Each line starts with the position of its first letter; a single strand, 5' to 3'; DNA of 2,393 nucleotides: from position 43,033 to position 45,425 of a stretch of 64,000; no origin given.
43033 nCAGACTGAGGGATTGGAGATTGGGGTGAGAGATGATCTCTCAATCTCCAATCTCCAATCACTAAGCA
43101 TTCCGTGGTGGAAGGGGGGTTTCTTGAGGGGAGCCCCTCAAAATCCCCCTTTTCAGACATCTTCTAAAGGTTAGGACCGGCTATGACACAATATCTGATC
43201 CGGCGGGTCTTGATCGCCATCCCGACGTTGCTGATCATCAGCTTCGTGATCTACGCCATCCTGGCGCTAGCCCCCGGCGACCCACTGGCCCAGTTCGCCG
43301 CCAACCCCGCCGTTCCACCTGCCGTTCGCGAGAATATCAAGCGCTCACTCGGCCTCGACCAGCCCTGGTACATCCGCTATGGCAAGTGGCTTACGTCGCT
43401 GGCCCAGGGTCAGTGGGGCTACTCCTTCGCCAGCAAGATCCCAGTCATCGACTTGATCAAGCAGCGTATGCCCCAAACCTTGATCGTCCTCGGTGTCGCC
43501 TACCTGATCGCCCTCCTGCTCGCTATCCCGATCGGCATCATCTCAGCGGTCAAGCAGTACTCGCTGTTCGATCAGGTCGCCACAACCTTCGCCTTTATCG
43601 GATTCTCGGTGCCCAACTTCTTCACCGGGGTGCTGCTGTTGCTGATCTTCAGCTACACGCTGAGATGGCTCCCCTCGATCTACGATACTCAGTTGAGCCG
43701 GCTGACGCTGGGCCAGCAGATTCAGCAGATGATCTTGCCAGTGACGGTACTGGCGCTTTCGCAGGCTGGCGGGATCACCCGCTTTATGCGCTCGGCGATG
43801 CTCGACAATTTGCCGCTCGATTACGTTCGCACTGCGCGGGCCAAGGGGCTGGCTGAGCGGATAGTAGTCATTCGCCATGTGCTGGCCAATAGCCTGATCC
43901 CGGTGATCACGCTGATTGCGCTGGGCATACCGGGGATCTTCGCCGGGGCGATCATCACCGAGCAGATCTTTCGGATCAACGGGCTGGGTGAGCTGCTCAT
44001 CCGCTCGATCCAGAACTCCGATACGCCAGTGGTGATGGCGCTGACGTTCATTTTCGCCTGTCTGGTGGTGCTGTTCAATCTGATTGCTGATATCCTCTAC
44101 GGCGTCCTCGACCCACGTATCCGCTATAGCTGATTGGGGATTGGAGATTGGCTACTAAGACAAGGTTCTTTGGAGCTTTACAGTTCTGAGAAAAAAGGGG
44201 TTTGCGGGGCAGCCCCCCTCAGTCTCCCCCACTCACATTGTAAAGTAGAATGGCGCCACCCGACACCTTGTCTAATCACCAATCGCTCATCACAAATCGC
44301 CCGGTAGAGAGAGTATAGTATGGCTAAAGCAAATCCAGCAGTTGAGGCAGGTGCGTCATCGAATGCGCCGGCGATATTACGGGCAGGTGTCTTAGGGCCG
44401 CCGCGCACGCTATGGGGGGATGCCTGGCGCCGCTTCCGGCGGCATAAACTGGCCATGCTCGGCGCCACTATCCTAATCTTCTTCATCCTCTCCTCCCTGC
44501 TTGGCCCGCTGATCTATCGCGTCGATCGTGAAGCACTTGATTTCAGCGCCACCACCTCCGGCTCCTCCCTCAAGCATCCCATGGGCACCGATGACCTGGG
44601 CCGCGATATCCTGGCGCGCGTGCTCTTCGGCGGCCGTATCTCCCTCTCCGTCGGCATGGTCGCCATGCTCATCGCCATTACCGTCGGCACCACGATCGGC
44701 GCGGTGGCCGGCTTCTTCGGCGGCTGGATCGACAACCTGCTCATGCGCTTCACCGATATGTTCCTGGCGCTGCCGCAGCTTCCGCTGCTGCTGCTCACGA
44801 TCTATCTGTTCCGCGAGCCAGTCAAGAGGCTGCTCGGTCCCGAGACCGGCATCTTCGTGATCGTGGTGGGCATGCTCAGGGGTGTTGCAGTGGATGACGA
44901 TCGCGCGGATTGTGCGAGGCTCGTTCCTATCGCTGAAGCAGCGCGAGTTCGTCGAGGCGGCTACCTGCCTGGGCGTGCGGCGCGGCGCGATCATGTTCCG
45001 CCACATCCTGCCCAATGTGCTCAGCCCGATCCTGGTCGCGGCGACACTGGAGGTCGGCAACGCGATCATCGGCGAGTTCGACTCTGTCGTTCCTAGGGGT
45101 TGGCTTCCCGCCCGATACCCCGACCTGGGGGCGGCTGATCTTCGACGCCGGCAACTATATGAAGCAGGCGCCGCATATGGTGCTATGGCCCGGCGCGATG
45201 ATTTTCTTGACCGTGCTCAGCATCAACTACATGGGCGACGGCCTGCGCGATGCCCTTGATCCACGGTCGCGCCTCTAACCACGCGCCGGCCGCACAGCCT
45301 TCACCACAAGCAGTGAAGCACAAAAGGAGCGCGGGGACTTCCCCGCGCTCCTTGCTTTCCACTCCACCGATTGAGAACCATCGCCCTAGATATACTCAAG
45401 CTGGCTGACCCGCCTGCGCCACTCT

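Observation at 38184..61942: MITE/REP-like palindromic repeat family occupying intergenic spacers of core genes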

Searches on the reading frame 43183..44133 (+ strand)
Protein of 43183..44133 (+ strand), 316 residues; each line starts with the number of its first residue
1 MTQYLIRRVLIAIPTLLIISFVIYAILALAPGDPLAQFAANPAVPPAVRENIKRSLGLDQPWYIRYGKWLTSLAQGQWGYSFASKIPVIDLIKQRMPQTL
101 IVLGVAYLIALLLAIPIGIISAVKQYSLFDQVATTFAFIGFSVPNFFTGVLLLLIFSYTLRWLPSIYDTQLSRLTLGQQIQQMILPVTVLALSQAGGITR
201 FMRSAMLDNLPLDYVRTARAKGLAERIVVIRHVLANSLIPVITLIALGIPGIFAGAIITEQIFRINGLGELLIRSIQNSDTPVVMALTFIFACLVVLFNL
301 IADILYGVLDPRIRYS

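Call 17: search_protein_families(library=pfam, proteins=[window:43183-44130:+])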
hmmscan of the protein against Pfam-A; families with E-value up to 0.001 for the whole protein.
window:43183-44130:+ (316 aa): 2 families
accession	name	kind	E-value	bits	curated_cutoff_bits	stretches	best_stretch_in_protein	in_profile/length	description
PF00528.27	BPD_transp_1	-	3.1e-39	135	26.4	1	114-314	1-183/184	Binding-protein-dependent transport system inner membrane component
PF19300.4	BPD_transp_1_N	-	2.6e-14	53.8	23.8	1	1-100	1-111/114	Binding-prot-dependent transport system membrane comp, N-term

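Call 18: find_encoding_contigs(protein=window:43183-44133:+, flank=10000, max_places=6)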
Protein window:43183-44133:+ (316 aa): no gene with exactly this product is on record in the collection.

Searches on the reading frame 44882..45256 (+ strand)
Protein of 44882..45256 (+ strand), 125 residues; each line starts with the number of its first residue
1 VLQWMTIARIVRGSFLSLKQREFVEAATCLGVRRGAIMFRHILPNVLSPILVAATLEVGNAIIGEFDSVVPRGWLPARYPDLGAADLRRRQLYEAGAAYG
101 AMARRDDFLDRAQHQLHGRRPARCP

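Call 77: search_protein_families(library=pfam, proteins=[window:44882-45256:+], max_evalue=0.01)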
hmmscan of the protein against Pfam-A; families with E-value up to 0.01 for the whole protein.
window:44882-45256:+ (125 aa): 1 family
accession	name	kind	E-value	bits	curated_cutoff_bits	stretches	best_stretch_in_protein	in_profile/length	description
PF00528.27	BPD_transp_1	-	2.3e-12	47.4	26.4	1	2-64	62-124/184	Binding-protein-dependent transport system inner membrane component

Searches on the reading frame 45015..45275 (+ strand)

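Call 77: search_protein_families(library=pfam, proteins=[window:45015-45275:+], max_evalue=0.01)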
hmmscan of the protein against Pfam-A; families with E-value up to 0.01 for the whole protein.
window:45015-45275:+ (87 aa): 1 family
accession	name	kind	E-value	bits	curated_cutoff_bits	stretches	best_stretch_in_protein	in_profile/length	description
PF00528.27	BPD_transp_1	-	0.0044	17.2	26.4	1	21-86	125-183/184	Binding-protein-dependent transport system inner membrane component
